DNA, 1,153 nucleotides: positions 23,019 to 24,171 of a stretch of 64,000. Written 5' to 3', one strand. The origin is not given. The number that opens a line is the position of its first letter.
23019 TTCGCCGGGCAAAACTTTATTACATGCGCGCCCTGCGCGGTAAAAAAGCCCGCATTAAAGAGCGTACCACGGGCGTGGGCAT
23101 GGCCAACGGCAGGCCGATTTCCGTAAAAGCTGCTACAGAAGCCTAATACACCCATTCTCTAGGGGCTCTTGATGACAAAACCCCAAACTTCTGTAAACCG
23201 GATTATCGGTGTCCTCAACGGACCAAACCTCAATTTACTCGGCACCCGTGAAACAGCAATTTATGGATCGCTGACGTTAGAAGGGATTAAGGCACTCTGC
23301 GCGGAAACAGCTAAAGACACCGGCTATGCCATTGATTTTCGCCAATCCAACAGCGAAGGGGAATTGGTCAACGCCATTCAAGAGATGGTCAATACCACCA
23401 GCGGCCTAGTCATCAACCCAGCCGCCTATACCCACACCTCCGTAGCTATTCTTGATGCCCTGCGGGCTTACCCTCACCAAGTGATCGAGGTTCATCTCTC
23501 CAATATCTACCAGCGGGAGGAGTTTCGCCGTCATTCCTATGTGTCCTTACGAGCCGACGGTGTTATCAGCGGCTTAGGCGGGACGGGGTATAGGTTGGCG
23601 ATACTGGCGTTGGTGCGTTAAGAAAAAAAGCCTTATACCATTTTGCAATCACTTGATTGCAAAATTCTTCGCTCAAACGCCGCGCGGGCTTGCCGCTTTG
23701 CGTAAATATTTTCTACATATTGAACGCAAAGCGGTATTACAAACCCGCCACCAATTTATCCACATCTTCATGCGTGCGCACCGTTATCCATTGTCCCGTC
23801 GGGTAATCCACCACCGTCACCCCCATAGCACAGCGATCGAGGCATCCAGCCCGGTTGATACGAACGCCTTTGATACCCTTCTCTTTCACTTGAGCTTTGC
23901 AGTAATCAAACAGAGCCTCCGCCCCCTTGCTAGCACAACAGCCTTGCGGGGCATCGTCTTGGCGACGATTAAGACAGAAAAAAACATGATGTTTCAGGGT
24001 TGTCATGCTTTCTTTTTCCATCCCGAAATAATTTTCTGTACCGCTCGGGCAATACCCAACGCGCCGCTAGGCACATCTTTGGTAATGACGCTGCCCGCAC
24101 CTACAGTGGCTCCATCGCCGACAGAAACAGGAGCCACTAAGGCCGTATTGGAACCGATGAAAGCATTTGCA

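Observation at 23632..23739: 108-bp MITE-like element with terminal inverted repeats and two internal palindromes, present in three copies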

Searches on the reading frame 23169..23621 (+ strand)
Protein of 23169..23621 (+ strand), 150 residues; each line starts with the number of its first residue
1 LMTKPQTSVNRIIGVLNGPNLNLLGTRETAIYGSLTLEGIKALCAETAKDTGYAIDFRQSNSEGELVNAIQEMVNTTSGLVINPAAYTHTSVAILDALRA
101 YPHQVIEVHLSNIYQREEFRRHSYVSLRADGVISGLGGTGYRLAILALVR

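Call 22: search_protein_families(library=pfam, proteins=[window:23169-23621:+])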
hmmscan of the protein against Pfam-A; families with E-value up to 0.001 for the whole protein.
window:23169-23621:+ (150 aa): 1 family
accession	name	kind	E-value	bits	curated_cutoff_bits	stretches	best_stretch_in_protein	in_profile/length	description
PF01220.24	DHquinase_II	-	1.5e-54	183.9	23.3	1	13-148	2-137/138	Dehydroquinase class II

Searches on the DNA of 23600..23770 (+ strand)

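Call 47: search_dna_similar(query=window:23629-23742:+, collection=plasmids, mode=distant, max_evalue=1, max_rows=15)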
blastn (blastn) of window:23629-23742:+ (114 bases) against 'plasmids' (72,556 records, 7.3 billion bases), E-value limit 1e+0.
Records with a match: 2; places in all: 2; records where one place covers at least 80% of the query: 0.
Best place of each record, by identity: 95-99% 2.
By first word of the organism name: Pannonibacter 2.
By predicted mobility (MOB-suite, as given by PLSDB): non-mobilizable 2.
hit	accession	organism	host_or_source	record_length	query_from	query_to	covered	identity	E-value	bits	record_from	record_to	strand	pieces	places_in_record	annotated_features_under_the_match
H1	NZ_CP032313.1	Pannonibacter phragmitetus BB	cell culture,soil under ...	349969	43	66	21%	95.8%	1e+0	40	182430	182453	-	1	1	chrA: chromate efflux transporter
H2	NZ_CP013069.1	Pannonibacter phragmitetus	Homo sapiens,blood, liver abscess ...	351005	43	66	21%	95.8%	1e+0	40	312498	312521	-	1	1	chrA: chromate efflux transporter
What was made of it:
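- On CIR (alphaproteobacteria): A BLAST against alphaproteobacterial plasmids in PLSDB found nothing (call 47).
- Tried and rejected: None found (call 47).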

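Call 60: search_rna_families(source=window, start=23600, end=23770, threshold=evalue, max_evalue=10)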
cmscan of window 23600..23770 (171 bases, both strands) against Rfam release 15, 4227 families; matches with E-value up to 10: 9.
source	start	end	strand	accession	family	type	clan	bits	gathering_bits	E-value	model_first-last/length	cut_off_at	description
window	23683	23749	+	RF04076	mir-H11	Gene; miRNA;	-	21.1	70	0.1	1-72/72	no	mir-H11 microRNA precursor family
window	23684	23748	-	RF04076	mir-H11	Gene; miRNA;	-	20.2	70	0.18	1-72/72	no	mir-H11 microRNA precursor family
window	23681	23751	-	RF00245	mir-19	Gene; miRNA;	CL00110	18.6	50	0.25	1-79/79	no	mir-19 microRNA precursor family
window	23691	23736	+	RF00103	mir-1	Gene; miRNA;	-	16.1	45.6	0.58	13-67/79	no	mir-1 microRNA precursor family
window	23627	23675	-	RF04111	MIR6274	Gene; miRNA;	-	15.7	80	2.1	1-107/107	no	MIR6274 microRNA precursor family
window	23689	23738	-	RF03482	mir-4774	Gene; miRNA;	-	14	85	7.6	1-76/76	no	mir-4774 microRNA precursor family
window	23632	23673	-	RF00436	UnaL2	Cis-reg;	-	12.9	55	10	1-54/54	no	UnaL2 LINE 3' element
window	23654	23704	-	RF03539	Flavi_NKV_xrRNA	Cis-reg;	-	12.4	50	6.2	1-84/84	no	No-known vector Flavivirus exoribonuclease-resistant RNA element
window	23642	23663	-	RF04346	Plastid-ccsA-ndhD-1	Cis-reg;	CL00154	12.4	48.5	8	16-45/57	no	Plastid-ccsA-ndhD-1 3UTR RNA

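Call 77: build_rna_model(alignment_id=A3, structure=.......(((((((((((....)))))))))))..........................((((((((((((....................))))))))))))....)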
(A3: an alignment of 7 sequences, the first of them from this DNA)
Model R1 built from alignment A3 (7 sequences, 107 columns); structure: as given.
model positions 107; base pairs 23; branch points 1; effective number of sequences 1.92; information 0.59 bits per position. Calibrated on 0.2 Mb of random sequence (short: E-values are rough).
structure used (alignment columns):
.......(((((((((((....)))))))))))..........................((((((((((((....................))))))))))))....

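Call 78: search_with_rna_model(model_id=R1, sources=[window, L010, L016, L019, L020, L021, L029, L032, L037, L038, L040, L045], max_evalue=1, make_alignment=true)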
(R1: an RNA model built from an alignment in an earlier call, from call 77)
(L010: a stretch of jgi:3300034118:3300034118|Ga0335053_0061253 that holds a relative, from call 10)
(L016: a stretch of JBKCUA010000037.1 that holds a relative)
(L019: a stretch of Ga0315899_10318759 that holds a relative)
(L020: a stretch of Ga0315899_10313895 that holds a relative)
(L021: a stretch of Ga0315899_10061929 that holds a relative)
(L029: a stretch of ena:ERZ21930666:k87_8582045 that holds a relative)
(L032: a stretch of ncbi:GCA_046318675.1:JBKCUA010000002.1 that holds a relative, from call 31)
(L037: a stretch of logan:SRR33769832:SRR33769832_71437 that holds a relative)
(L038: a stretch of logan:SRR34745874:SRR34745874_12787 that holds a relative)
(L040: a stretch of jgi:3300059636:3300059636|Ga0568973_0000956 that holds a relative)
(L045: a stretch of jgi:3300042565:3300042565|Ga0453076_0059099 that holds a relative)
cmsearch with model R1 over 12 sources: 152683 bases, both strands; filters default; matches with E-value up to 1: 17.
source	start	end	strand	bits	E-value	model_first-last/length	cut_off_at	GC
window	23633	23739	+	133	1e-29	1-107/107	no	0.41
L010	408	514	-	132.9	1.1e-29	1-107/107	no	0.42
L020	499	605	-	132.9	1.1e-29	1-107/107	no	0.42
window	43066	43172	+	129.5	7.1e-29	1-107/107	no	0.41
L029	6654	6760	+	127.3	2.3e-28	1-107/107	no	0.4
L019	534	640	-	126.3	4.2e-28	1-107/107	no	0.37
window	46314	46420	-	124.4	1.2e-27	1-107/107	no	0.39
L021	776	882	+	104.5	7.9e-23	1-107/107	no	0.47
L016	783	888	-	74.5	1.5e-15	1-107/107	no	0.54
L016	891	935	+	48.4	3.2e-09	1-45/107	3'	0.33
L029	6654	6693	-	23.9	0.0027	1-107/107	no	0.35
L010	475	514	+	23.9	0.0028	1-107/107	no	0.35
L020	566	605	+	23.9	0.0028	1-107/107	no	0.35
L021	776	813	-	23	0.0045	1-107/107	no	0.26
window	46381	46420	+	21.6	0.0095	1-107/107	no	0.38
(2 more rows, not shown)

Alignment A4: 17 matches aligned to the model, 109 columns, each read 5' to 3' on its own strand. Consensus structure (alignment columns), stored with it:
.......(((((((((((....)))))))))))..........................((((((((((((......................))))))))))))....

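Call 79: search_with_rna_model(model_id=R1, sources=[window, L016, L019, L020, L021], max_evalue=1e-12, make_alignment=true, show_alignments=0)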
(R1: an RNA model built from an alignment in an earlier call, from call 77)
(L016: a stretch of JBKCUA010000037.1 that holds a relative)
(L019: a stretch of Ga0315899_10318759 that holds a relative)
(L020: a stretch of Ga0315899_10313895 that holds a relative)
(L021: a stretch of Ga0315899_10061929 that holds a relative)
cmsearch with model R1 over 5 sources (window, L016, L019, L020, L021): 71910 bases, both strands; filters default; matches with E-value up to 1e-12: 7.
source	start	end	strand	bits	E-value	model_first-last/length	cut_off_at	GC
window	23633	23739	+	133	4.7e-30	1-107/107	no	0.41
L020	499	605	-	132.9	5e-30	1-107/107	no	0.42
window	43066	43172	+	129.5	3.4e-29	1-107/107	no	0.41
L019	534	640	-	126.3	2e-28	1-107/107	no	0.37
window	46314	46420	-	124.4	5.7e-28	1-107/107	no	0.39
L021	776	882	+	104.5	3.7e-23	1-107/107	no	0.47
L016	783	888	-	74.5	6.9e-16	1-107/107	no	0.54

Alignment A5: 7 matches aligned to the model, 107 columns, each read 5' to 3' on its own strand. Consensus structure (alignment columns), stored with it:
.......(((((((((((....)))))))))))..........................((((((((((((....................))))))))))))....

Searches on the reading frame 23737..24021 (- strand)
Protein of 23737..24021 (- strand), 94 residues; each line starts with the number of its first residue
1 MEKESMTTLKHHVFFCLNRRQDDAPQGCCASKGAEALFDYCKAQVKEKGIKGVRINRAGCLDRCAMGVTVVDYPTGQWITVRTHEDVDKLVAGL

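Call 10: find_encoding_contigs(protein=window:23737-24021:-, flank=3000, max_places=10)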
Protein window:23737-24021:- (94 aa): 20 contigs read that carry it; 10 places shown.
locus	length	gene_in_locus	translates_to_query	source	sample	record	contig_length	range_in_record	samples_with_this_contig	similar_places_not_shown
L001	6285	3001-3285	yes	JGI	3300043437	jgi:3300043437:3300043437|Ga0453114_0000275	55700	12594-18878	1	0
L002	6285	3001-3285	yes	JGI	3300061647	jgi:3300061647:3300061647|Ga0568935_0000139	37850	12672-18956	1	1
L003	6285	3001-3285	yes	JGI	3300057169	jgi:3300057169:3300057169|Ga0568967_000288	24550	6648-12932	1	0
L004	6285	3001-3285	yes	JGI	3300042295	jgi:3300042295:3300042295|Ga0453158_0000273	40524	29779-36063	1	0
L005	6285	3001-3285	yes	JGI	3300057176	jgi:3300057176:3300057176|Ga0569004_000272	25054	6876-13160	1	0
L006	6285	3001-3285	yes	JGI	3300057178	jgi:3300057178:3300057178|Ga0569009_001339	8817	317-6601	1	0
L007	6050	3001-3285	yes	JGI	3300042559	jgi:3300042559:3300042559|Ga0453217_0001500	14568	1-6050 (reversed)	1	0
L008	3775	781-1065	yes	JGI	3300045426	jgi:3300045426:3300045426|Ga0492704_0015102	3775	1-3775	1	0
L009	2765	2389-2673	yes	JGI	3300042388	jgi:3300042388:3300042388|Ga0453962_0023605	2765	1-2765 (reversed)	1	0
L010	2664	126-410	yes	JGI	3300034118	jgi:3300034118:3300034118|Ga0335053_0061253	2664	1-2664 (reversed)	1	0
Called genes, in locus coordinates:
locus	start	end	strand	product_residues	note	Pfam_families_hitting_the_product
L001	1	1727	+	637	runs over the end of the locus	PF02824:TGS, PF07973:tRNA_SAD, PF00587:tRNA-synt_2b, PF03129:HGTP_anticodon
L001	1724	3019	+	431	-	PF00483:NTP_transferase (weak), PF01128:IspD, PF12804:NTP_transf_3, PF25087:GMPPB_C (faint), PF25084:LbH_EIF2B (faint), PF00132:Hexapep, PF14602:Hexapep_2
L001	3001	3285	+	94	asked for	-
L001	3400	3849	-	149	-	PF01220:DHquinase_II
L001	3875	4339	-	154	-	PF01245:Ribosomal_L19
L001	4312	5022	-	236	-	PF01746:tRNA_m1G_MT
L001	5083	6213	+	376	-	PF00226:DnaJ, PF01556:DnaJ_C, PF00684:DnaJ_CXXCXGXG, PF15777:Anti-TRAP (faint), PF27439:DnaJ_C_2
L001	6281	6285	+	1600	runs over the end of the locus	PF21075:GDH_ACT1, PF21073:GDH_HM1, PF21076:GDH_ACT2, PF21077:GDH_ACT3, PF21079:GDH_HM2 (weak), PF21078:GDH_HM3, PF05088:Bac_GDH_CD, PF21074:GDH_C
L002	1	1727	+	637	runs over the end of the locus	PF02824:TGS, PF07973:tRNA_SAD, PF00587:tRNA-synt_2b, PF03129:HGTP_anticodon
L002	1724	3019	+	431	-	PF00483:NTP_transferase (weak), PF01128:IspD, PF12804:NTP_transf_3, PF25087:GMPPB_C (faint), PF25084:LbH_EIF2B (faint), PF00132:Hexapep, PF14602:Hexapep_2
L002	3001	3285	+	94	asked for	-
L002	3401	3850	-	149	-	PF01220:DHquinase_II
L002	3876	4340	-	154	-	PF01245:Ribosomal_L19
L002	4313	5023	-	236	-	PF01746:tRNA_m1G_MT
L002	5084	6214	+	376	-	PF00226:DnaJ, PF01556:DnaJ_C, PF00684:DnaJ_CXXCXGXG, PF27439:DnaJ_C_2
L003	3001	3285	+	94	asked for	-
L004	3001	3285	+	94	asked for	-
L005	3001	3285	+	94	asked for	-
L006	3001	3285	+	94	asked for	-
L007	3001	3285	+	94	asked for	-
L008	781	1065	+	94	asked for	-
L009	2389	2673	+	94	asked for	-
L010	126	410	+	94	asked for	-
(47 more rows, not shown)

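Call 22: search_protein_families(library=pfam, proteins=[window:23737-24021:-])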
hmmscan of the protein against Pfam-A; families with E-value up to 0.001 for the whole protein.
window:23737-24021:- (94 aa): 0 families

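Call 30: find_homologous_proteins(query=window:23737-24021:-, max_evalue=0.00001)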
Query window:23737-24021:- (94 aa): 175 proteins with E <= 0.00001 among 175 candidates; the best 120 are listed.
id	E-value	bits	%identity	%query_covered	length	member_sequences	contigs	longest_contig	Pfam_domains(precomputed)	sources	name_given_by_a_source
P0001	3.2e-59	215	100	100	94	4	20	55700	-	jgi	jgi:predicted metal-binding protein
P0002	2.7e-47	177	87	95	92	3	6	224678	-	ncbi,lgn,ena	ncbi:MAG: (2Fe-2S) ferredoxin domain-containing protein [Holosporales bacterium]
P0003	1.2e-29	120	60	94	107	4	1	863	-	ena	-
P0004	9.3e-24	101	56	91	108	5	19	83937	-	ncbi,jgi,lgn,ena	jgi:(2Fe-2S) ferredoxin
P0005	3.1e-23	99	56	88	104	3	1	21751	PF01257.26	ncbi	ncbi:MAG TPA: NAD(P)H-dependent oxidoreductase subunit E [Methylophilus sp.]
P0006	7.7e-23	98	53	90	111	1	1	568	-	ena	-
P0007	1.0e-22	98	55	91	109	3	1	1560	-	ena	-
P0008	1.2e-22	98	54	91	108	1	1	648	PF01257.26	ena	-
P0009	1.7e-22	97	53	88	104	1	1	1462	PF01257.26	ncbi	-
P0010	6.4e-22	95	52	90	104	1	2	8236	PF01257.26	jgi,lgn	-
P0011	7.7e-22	95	55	88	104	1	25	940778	PF01257.26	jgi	jgi:(2Fe-2S) ferredoxin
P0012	7.7e-22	95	55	88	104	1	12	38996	PF01257.26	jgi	jgi:(2Fe-2S) ferredoxin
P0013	9.8e-22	95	52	88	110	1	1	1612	PF01257.26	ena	-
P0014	1.0e-21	95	53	88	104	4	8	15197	PF01257.26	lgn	-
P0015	1.5e-21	94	53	88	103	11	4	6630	-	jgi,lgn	jgi:(2Fe-2S) ferredoxin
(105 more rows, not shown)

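Call 31: find_encoding_contigs(protein=P0002, flank=10000, max_places=6)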
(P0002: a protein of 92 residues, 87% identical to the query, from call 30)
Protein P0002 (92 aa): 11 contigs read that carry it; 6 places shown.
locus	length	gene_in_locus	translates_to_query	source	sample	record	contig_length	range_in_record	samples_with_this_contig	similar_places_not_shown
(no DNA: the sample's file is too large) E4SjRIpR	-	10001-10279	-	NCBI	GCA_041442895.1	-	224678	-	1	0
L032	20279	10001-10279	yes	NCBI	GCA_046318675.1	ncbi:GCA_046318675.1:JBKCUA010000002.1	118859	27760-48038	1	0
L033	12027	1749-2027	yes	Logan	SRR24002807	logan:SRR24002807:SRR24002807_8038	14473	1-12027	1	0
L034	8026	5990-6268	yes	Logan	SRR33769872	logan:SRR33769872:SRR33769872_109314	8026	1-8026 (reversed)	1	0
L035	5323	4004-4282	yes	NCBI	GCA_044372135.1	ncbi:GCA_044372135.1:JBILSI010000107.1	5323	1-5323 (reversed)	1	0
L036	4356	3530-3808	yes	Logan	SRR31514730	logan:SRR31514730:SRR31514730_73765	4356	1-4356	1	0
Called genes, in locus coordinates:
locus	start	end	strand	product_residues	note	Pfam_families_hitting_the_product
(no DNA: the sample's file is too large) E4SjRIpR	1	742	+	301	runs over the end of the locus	PF01300:Sua5_yciO_yrdC, PF03481:Sua5_C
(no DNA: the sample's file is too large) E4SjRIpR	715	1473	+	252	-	PF13512:TPR_18, PF07719:TPR_2 (faint), PF13428:TPR_14 (faint), PF13432:TPR_16 (faint), PF13525:YfiO, PF13174:TPR_6 (faint), PF14559:TPR_19 (faint)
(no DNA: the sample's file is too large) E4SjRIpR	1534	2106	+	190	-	PF12100:DUF3576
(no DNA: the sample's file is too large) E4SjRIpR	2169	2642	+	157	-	-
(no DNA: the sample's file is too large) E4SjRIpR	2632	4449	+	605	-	PF03717:PBP_dimer, PF00905:Transpeptidase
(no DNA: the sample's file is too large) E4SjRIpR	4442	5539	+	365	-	PF01098:FTSW_RODA_SPOVE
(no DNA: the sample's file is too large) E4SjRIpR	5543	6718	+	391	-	PF01266:DAO (weak), PF01494:FAD_binding_3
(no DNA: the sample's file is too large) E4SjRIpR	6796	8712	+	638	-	PF02824:TGS, PF07973:tRNA_SAD, PF00587:tRNA-synt_2b, PF03129:HGTP_anticodon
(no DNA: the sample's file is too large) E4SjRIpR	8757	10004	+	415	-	PF12804:NTP_transf_3, PF25084:LbH_EIF2B (faint), PF25087:GMPPB_C (faint), PF00132:Hexapep (weak), PF14602:Hexapep_2 (weak)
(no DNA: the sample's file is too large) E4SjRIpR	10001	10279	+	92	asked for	-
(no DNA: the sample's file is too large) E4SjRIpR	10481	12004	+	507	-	PF04244:DPRP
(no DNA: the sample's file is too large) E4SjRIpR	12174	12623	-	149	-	PF01220:DHquinase_II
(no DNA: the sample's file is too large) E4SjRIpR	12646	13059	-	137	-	PF01245:Ribosomal_L19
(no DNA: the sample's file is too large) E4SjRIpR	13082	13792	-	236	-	PF01746:tRNA_m1G_MT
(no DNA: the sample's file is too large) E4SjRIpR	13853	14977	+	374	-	PF00226:DnaJ, PF01556:DnaJ_C, PF15777:Anti-TRAP (faint), PF00684:DnaJ_CXXCXGXG, PF27439:DnaJ_C_2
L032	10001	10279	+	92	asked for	-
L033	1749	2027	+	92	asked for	-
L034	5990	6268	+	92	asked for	-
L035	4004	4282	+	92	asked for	-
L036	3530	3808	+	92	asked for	-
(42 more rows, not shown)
